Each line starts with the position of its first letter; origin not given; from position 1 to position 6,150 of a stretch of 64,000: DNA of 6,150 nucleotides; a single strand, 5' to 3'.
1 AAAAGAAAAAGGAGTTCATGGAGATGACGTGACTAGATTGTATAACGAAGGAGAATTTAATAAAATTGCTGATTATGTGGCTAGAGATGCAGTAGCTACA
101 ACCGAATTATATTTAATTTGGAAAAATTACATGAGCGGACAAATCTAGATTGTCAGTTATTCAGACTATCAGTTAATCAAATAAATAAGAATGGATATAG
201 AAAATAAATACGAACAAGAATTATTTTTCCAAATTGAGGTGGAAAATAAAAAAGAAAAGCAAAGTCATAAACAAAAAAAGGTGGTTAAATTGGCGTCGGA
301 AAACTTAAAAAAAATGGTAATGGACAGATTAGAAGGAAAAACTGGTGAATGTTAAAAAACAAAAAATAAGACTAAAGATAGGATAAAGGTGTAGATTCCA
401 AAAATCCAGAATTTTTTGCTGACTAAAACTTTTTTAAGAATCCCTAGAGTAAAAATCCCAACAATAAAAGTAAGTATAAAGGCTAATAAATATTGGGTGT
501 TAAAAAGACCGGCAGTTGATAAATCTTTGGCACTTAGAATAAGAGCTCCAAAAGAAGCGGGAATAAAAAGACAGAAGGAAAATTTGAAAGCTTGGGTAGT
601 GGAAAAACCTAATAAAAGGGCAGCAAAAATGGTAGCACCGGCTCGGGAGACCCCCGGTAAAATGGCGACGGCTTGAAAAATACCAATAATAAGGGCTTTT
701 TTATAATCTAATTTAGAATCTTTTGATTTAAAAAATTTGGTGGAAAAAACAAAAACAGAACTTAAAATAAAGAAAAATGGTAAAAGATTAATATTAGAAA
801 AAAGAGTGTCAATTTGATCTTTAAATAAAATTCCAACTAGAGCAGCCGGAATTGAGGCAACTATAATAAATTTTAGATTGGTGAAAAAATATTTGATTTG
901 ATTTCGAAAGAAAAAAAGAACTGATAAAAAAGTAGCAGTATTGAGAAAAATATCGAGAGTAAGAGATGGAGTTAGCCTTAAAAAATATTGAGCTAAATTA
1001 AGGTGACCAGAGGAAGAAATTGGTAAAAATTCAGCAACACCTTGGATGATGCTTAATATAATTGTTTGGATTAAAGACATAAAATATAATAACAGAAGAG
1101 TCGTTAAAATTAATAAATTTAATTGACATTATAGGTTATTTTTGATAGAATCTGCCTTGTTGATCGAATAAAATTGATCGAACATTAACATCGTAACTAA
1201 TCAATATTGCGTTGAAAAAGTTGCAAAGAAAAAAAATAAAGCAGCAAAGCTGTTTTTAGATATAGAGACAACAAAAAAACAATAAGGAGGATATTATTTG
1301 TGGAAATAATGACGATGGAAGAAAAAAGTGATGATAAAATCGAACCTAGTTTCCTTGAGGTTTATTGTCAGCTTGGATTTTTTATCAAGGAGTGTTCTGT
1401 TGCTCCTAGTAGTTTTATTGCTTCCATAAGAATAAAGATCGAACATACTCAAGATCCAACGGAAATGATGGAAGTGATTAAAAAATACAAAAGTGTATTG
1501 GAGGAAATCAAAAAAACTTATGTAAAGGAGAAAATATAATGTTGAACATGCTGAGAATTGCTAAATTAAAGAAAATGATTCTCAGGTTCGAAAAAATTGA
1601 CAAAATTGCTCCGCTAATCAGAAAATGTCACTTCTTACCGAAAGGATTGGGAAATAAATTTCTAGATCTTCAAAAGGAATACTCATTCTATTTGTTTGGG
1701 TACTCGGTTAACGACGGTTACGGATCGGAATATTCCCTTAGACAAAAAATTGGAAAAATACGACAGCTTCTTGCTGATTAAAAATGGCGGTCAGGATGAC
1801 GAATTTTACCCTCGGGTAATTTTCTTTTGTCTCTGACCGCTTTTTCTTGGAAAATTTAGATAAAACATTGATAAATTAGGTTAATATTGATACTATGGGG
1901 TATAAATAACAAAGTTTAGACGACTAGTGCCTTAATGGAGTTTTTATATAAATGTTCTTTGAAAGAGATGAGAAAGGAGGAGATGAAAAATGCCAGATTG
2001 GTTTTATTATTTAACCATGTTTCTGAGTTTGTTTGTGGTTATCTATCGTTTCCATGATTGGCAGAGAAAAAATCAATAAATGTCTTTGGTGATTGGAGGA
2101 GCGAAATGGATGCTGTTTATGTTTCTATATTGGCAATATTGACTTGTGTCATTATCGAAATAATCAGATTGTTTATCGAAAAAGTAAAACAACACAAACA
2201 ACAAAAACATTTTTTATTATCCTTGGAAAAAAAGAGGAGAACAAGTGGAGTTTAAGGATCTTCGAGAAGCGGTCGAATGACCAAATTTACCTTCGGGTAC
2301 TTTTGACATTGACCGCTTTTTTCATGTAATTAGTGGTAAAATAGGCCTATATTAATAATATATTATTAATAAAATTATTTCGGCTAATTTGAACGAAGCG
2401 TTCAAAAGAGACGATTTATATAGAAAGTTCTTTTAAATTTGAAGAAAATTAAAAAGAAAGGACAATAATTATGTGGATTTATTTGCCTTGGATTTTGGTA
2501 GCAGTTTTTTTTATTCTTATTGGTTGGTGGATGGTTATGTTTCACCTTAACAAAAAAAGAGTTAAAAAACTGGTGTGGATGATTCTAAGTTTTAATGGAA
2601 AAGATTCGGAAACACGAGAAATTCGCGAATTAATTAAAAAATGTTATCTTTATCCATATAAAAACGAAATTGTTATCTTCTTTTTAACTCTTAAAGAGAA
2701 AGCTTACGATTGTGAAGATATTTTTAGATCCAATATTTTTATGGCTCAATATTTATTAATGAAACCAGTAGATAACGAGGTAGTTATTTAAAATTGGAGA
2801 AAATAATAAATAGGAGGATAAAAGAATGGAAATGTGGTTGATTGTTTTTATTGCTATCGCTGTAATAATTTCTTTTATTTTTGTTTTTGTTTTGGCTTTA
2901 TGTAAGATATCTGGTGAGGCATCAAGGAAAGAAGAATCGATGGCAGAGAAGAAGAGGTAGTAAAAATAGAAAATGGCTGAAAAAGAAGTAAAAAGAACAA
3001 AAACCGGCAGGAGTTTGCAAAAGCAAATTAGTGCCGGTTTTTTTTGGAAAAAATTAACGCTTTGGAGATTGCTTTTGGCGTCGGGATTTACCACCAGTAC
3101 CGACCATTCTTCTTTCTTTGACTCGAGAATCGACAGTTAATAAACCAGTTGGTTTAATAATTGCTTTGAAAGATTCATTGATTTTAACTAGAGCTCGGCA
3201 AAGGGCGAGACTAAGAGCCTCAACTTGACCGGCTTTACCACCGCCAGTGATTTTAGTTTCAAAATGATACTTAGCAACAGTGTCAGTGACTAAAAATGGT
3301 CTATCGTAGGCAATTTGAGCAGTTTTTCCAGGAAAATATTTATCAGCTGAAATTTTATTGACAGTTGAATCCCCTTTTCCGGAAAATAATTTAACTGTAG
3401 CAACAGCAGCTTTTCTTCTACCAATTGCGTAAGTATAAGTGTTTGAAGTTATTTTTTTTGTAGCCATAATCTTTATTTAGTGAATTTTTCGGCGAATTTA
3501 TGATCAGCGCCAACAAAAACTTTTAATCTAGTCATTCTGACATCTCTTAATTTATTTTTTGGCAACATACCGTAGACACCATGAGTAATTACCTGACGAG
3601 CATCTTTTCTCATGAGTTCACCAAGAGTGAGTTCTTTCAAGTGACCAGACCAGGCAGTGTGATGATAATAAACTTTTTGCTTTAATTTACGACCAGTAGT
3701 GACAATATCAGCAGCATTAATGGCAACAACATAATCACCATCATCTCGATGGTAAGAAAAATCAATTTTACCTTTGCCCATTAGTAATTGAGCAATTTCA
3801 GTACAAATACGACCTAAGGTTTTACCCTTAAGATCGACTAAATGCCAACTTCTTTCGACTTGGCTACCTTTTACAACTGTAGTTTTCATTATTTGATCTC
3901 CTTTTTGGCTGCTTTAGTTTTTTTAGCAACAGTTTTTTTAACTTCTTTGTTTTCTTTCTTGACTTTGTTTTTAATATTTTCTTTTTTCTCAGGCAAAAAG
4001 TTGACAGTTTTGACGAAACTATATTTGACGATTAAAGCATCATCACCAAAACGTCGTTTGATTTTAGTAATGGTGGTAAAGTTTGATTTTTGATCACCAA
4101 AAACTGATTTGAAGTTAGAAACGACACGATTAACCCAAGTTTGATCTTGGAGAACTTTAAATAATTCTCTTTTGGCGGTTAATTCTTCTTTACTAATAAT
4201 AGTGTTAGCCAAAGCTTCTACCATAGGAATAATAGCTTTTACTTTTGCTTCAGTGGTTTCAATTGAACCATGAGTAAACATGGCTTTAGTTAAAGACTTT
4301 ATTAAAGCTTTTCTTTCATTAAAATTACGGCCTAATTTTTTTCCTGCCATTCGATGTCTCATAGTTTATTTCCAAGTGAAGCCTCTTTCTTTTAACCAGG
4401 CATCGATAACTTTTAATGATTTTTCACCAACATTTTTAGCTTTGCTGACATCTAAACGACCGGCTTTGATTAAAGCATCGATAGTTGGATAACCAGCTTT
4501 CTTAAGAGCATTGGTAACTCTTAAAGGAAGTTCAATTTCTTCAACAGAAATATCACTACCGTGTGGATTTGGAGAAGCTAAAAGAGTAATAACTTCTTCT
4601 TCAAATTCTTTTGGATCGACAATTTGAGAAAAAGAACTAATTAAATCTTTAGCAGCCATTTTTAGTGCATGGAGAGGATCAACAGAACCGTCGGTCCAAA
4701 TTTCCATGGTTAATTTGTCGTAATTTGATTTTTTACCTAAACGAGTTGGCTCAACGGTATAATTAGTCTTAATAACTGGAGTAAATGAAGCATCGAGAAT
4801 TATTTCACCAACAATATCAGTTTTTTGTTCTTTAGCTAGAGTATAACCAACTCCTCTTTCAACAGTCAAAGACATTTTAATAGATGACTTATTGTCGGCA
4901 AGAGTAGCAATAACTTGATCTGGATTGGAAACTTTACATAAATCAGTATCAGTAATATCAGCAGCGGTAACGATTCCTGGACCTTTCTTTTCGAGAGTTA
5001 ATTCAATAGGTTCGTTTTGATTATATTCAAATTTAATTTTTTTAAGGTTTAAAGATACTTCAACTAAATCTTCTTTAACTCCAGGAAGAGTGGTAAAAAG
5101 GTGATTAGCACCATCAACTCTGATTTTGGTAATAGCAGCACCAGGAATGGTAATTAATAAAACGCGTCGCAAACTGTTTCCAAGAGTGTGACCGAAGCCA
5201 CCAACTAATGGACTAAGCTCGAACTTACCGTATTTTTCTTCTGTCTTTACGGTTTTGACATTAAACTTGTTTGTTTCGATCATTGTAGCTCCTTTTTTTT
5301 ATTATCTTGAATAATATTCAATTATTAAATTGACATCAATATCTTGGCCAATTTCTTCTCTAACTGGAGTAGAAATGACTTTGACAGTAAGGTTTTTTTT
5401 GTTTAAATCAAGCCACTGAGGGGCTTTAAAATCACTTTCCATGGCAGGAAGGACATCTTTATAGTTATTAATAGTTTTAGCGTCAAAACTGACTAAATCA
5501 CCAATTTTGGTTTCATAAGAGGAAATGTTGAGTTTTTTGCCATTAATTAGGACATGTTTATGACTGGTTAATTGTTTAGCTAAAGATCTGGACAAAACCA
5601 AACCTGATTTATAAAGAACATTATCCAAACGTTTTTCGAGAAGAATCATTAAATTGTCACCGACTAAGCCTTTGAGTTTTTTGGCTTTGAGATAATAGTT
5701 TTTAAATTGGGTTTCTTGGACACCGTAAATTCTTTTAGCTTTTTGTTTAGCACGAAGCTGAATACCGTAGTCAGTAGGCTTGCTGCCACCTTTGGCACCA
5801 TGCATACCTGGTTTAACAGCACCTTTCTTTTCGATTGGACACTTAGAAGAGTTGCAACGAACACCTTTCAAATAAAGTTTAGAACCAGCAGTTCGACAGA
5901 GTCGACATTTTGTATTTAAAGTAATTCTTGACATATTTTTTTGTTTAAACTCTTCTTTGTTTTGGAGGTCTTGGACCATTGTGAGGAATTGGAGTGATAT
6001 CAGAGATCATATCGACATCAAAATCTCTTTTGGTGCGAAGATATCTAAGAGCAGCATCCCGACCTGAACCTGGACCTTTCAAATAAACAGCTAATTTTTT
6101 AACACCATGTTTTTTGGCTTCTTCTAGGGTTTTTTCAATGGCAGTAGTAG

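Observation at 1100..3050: Cluster of duplicated small-ORF modules (promoter, two small ORFs, structured terminator) plus tiny TM peptides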

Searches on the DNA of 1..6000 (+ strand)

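Call 10: search_rna_families(source=window, start=1, end=6000, threshold=evalue, max_evalue=1)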
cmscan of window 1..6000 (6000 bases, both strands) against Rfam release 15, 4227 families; matches with E-value up to 1: 2.
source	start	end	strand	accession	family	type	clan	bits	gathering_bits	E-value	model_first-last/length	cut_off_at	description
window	1777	1919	+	RF02060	STnc410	Gene; sRNA;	-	20.8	50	0.34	1-158/158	no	Enterobacterial sRNA STnc410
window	4789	4902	-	RF00114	S15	Cis-reg; leader;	CL00121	18.8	39.5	0.58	1-117/117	no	Ribosomal S15 leader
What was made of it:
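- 1152..1230 (+): Leader 1: conserved structured 5' leader RNA. P1 hairpin with UGUU/GAAC extension, then P2 enclosing P3. No Rfam match (call 10).
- On Known RNA families (Rfam 15): Only two chance-level matches in 1-6000, E 0.34 and 0.58 and far below gathering (call 10).
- No Rfam family matches, so no ligand can be proposed (call 10).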

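Call 53: build_rna_model(alignment_id=A8, structure=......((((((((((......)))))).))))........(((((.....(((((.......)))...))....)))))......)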
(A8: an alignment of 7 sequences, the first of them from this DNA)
Model R1 built from alignment A8 (7 sequences, 86 columns); structure: as given.
model positions 78; base pairs 19; branch points 1; effective number of sequences 2.22; information 0.726 bits per position. Calibrated on 0.2 Mb of random sequence (short: E-values are rough).
structure used (alignment columns):
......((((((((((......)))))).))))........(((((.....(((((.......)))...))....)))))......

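Call 54: search_with_rna_model(model_id=R1, sources=[window, L003, L004, L005, L006, L007, L008, L009, L010, L011, L012, L013, L014, L015, L016, L017, L018, L019, L020, L021, L022, L023, L024, L025, L026, L027, L028, L029, L030, L031, L032, L033, L037, L041, L043, L049, L053, L063, L071, L076], max_evalue=1, make_alignment=true)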
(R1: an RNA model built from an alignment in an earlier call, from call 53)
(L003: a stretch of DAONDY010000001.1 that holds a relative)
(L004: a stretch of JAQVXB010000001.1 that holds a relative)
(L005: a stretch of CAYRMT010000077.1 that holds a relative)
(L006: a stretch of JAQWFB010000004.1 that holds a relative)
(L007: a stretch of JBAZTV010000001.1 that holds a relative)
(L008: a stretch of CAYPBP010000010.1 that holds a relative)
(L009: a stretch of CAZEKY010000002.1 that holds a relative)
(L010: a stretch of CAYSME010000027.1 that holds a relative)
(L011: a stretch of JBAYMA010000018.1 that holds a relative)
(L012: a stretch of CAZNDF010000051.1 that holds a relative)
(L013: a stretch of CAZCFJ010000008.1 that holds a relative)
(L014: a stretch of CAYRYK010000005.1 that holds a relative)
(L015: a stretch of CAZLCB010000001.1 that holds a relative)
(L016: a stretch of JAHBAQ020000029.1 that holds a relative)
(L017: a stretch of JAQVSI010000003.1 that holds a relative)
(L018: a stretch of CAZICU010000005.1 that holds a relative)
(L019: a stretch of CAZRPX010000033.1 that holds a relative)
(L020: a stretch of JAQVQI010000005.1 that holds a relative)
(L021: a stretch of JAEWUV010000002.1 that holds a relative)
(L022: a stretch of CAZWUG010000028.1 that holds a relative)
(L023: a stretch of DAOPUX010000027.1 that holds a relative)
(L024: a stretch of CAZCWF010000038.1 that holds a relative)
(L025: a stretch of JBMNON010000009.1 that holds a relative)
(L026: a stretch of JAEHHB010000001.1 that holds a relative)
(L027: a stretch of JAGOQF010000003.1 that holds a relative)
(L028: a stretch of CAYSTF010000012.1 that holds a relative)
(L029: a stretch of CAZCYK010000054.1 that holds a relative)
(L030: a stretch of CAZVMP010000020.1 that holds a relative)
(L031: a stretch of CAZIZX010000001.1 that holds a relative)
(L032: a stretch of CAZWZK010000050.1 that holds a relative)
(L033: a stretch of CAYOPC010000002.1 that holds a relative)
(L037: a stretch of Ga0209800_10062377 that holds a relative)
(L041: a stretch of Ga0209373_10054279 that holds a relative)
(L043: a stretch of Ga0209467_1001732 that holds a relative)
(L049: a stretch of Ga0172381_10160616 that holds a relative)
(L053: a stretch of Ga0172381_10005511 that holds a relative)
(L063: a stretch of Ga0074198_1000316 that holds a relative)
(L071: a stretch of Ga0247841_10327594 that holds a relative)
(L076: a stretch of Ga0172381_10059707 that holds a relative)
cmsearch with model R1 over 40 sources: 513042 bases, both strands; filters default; matches with E-value up to 1: 9.
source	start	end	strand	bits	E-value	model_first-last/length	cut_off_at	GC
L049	543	621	-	102.5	1.2e-15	1-78/78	no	0.33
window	1152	1230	+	98.2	7.5e-15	1-78/78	no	0.32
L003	10919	10996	-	96.4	1.7e-14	1-78/78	no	0.32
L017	11156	11235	-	87.7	6.6e-13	1-78/78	no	0.29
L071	122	200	+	77.7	4.6e-11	1-78/78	no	0.24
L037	999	1079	+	71.1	7.7e-10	1-78/78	no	0.3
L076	1419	1497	-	67.2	4.1e-09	1-78/78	no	0.23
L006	10787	10845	-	23.7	0.43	1-78/78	no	0.25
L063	4914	4972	-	22.7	0.67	1-78/78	no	0.2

Alignment A9: 9 matches aligned to the model, 103 columns, each read 5' to 3' on its own strand. Consensus structure (alignment columns), stored with it:
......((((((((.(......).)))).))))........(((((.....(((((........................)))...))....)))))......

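Call 106: search_with_rna_model(model_id=R1, sources=[window, L003, L017, L037, L049, L071, L076, L099, L100, L102, L103, L105, L011, L041, L043], max_evalue=0.001, make_alignment=true)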
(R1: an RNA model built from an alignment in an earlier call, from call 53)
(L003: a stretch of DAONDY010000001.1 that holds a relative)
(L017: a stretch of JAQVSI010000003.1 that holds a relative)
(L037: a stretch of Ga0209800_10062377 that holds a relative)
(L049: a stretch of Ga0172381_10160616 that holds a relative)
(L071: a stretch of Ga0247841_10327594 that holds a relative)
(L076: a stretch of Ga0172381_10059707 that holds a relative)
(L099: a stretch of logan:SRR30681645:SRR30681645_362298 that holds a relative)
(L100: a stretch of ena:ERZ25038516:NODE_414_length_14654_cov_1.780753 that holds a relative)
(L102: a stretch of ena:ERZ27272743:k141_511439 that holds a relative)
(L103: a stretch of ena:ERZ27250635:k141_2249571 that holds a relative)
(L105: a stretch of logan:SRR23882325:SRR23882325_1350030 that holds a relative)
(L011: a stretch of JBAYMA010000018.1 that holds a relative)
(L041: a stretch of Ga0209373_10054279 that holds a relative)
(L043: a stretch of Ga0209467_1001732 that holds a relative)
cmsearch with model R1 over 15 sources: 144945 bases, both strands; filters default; matches with E-value up to 0.001: 9.
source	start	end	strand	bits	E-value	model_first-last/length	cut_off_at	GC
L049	543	621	-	102.5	3.4e-16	1-78/78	no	0.33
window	1152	1230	+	98.2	2.1e-15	1-78/78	no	0.32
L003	10919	10996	-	96.4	4.7e-15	1-78/78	no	0.32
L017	11156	11235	-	87.7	1.9e-13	1-78/78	no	0.29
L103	1621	1700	+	86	3.8e-13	1-78/78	no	0.24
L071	122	200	+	77.7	1.3e-11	1-78/78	no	0.24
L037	999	1079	+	71.1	2.2e-10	1-78/78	no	0.3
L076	1419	1497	-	67.2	1.2e-09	1-78/78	no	0.23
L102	1234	1314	+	58.9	3.9e-08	1-78/78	no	0.3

Alignment A15: 9 matches aligned to the model, 89 columns, each read 5' to 3' on its own strand. Consensus structure (alignment columns), stored with it:
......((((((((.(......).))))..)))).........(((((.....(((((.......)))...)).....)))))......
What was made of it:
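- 1152..1230 (+): CM R1 scores 98 bits here and finds 9 loci, two of them not used in training (calls 53, 54, 106).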
